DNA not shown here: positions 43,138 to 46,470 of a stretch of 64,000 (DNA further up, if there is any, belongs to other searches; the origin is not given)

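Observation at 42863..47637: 1450-aa two-TM giant protein followed (14-nt gap) by a small acidic His-rich protein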

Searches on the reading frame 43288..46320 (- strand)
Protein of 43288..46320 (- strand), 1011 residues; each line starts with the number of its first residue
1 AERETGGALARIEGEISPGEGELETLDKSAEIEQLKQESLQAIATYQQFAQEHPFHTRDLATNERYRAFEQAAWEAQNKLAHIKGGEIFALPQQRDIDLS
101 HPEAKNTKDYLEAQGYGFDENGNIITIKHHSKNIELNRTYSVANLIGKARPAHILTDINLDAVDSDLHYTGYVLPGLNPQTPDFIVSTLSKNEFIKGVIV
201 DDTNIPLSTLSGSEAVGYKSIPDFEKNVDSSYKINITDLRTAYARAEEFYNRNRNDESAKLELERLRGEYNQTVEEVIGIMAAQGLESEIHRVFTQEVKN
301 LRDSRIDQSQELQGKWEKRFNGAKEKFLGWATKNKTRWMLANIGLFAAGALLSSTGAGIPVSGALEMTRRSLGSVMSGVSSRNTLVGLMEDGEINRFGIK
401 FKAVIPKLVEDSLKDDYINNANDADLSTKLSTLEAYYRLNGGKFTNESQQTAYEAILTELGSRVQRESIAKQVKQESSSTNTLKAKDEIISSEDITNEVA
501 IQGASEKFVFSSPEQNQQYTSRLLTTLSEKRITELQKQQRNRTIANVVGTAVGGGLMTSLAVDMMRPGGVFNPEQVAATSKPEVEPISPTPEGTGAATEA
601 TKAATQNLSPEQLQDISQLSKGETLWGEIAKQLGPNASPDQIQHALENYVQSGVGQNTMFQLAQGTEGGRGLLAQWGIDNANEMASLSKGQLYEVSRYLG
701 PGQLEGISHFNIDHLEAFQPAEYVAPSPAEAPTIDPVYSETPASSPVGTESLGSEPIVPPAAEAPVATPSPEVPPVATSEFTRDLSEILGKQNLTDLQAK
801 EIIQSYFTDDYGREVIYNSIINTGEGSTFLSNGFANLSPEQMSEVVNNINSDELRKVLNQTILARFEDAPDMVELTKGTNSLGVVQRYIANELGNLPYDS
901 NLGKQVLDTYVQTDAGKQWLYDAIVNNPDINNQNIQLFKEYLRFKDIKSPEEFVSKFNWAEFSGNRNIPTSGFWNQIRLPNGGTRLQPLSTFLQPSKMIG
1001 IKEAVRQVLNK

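Call 44: search_protein_representatives(protein=window:43288-46320:-)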
Query: 1011 residues. Proteins with E-value up to 0.001 (for the whole library): 27; up to 1e-10: 24; up to 1e-30: 18. The best 27 are listed.
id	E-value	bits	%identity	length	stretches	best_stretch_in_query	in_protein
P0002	0.0e+00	1427.0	72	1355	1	1-1010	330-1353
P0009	1.3e-288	976.8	60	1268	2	2-722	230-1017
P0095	1.9e-277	939.9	57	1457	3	756-1010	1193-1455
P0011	3.5e-259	879.4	54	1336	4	230-613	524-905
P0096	4.1e-259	879.2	51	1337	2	235-1011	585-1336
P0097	1.7e-246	837.5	51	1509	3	592-1011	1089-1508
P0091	7.4e-235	798.9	52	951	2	29-719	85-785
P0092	3.2e-229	780.3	55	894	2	577-1010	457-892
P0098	1.8e-224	764.6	55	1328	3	256-715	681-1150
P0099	3.4e-211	720.7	48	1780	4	582-1011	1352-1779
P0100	5.1e-177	607.6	43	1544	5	564-1010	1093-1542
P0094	1.3e-133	463.9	49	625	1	376-1009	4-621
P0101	2.9e-112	393.2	62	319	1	704-1010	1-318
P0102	1.1e-84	301.9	48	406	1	613-1006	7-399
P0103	3.6e-72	260.5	46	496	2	226-575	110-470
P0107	2.0e-19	86.0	28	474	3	597-727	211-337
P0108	2.3e-14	69.2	31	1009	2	568-742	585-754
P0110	2.1e-12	62.7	35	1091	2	562-756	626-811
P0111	8.4e-11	57.5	26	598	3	606-710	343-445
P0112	4.9e-10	54.9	27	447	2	537-720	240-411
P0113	4.0e-07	45.3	29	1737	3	610-782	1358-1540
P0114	5.6e-05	38.2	30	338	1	613-721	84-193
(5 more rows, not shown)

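Call 47: search_protein_families(library=pfam, proteins=[P0107, P0108, P0110, P0111, P0112, P0113, P0114, P0099, P0100], max_evalue=0.01)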
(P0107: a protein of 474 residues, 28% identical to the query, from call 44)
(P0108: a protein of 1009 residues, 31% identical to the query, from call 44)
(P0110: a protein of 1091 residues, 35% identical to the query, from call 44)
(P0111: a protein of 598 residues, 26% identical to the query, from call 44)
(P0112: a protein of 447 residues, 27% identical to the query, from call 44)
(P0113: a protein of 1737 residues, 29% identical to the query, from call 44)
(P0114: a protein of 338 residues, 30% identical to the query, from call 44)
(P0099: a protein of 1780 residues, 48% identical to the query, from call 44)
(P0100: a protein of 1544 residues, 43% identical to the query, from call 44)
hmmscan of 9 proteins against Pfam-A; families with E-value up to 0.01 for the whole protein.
P0107 (474 aa): 0 families

P0108 (1009 aa): 0 families

P0110 (1091 aa): 0 families

P0111 (598 aa): 0 families

P0112 (447 aa): 0 families

P0113 (1737 aa): 0 families

P0114 (338 aa): 1 family
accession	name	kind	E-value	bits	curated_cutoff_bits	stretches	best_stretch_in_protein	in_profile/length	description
PF13202.12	EF-hand_5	-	0.0036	17.2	25.9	0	25-37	5-17/25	EF hand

P0099 (1780 aa): 0 families

P0100 (1544 aa): 0 families

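Call 55: predict_structure(alignment_id=A5)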
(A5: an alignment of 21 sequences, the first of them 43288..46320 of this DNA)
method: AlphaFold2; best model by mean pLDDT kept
length: 1011 residues; sequences in the alignment: 21
mean_pLDDT: 53.8   pTM: 0.32
mean pLDDT of the five models: 53.8, 51.8, 50.7, 44.4, 43.2
residues with pLDDT >= 90: 1; 70-90: 294; 50-70: 266; < 50: 450
segments of 3 or more residues with pLDDT < 50: 1-29, 83-86, 174-234, 312-403, 472-516, 543-623, 717-796, 848-855, 857-899
pLDDT, mean of each block of 10 residues (from residue 1): 30 30 36 64 73 66 73 67 53 67 72 82 77 68 65 55 53 46 32 24 28 20 32 55 76 64 77 74 64 80 72 40 37 35 32 30 28 29 34 31 54 71 82 76 65 85 76 38 28 26 25 47 83 73 40 27 29 24 24 26 31 36 61 64 73 78 71 73 71 69 65 50 35 30 31 34 33 30 35 46 58 58 56 58 55 48 40 38 46 47 68 80 81 86 87 86 77 79 78 64 58 48
secondary structure, 60 per line:
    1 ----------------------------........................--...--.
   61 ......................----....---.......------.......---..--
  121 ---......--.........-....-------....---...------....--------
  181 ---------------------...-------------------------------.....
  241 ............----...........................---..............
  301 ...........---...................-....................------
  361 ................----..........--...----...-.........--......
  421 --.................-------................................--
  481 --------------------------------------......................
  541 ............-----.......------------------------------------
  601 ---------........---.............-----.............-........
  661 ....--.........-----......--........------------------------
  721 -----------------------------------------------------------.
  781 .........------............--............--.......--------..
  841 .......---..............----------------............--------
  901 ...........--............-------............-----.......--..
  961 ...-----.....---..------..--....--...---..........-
elements in order (helices of 4 or more, strands of 3 or more residues): H29-52 H60-82 E87-90 H94-100 H107-113 E124-129 E132-140 H142-145 E153-156 E169-172 H236-252 H257-283 H287-311 H315-333 H335-354 H361-376 H381-390 E393-395 E400-402 H404-412 H415-420 H423-439 H447-478 H519-552 H558-564 H610-617 H621-633 H639-651 H653-664 H667-675 H681-686 H689-696 H780-789 H796-807 H810-821 H824-830 H839-847 H851-864 H881-892 H901-911 H914-925 H933-944 H950-956 H959-963 H969-973 H989-992 H1001-1010

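Call 57: fold_search(model_id=the predicted structure, library=pdb)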
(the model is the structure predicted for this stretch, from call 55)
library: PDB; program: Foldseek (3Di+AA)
matches with E <= 10: 31; with E <= 0.001: 0
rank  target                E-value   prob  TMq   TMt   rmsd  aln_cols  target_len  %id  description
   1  5k7v_A                4.9e-01  0.13  0.06  0.17  26.2       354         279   14  Computational Design of Self-Assembling Cyclic Protein Homooligomers (released 2017-04-12)
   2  8v3b_a                8.9e-01  0.12  0.06  0.13  24.4       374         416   14  Computational Designed Nanocage O43_129_+4 (released 2024-03-13)
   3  9c82_F                9.8e-01  0.11  0.06  0.13  25.0       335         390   10  Structure of human ULK1C:PI3KC3-C1 supercomplex (released 2024-07-03)
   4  6vfk_B                1.1e+00  0.11  0.07  0.19  24.4       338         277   14  De novo designed tetrahedral nanoparticle T33_dn10 displaying 4 copies of BG505-SOSIP trimer on the surface (released 2020-07-22)
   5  7l0n_E                1.7e+00  0.13  0.06  0.09  21.9       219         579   15  Circulating SARS-CoV-2 spike N439K variants maintain fitness while evading antibody-mediated immunity (released 2021-02-17)
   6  9hny_F5               1.8e+00  0.06  0.06  0.10  27.9       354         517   13  Mitoribosomal small subunit in complex with Mettl15 and Mettl17 (released 2025-03-26)
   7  6sga_F5               1.9e+00  0.03  0.05  0.09  30.0       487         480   11  Body domain of the mt-SSU assemblosome from Trypanosoma brucei (released 2019-09-18)
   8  7pks_h                2.8e+00  0.02  0.08  0.08  32.5       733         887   11  Structural basis of Integrator-mediated transcription regulation (released 2021-12-08)
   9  5i6r                  2.9e+00  0.04  0.06  0.11  45.2       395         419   16  Crystal Structure of srGAP2 F-BARx WT Form-1 (released 2017-08-30)
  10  3te0_E                3.4e+00  0.06  0.06  0.17  23.1       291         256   10  Crystal structure of HSC K148E (released 2012-03-07)
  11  5i7d_A                3.4e+00  0.02  0.05  0.10  47.4       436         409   14  Crystal Structure of srGAP2 F-BARx WT Form-2 (released 2017-08-30)
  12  3tds_A                3.9e+00  0.05  0.07  0.17  23.1       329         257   10  Crystal structure of HSC F194I (released 2012-03-07)
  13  4xzk                  4.1e+00  0.06  0.06  0.19  12.8       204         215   11  Crystal structure of ADP-ribosyltransferase Vis in complex with agmatine (released 2016-01-20)
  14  3tdo_C                5.1e+00  0.04  0.07  0.17  21.7       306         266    9  Crystal structure of HSC at pH 9.0 (released 2012-03-07)
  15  8cwy_A                5.1e+00  0.03  0.06  0.10  24.8       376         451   11  Accurate computational design of genetically encoded 3D protein crystals (released 2023-11-01)
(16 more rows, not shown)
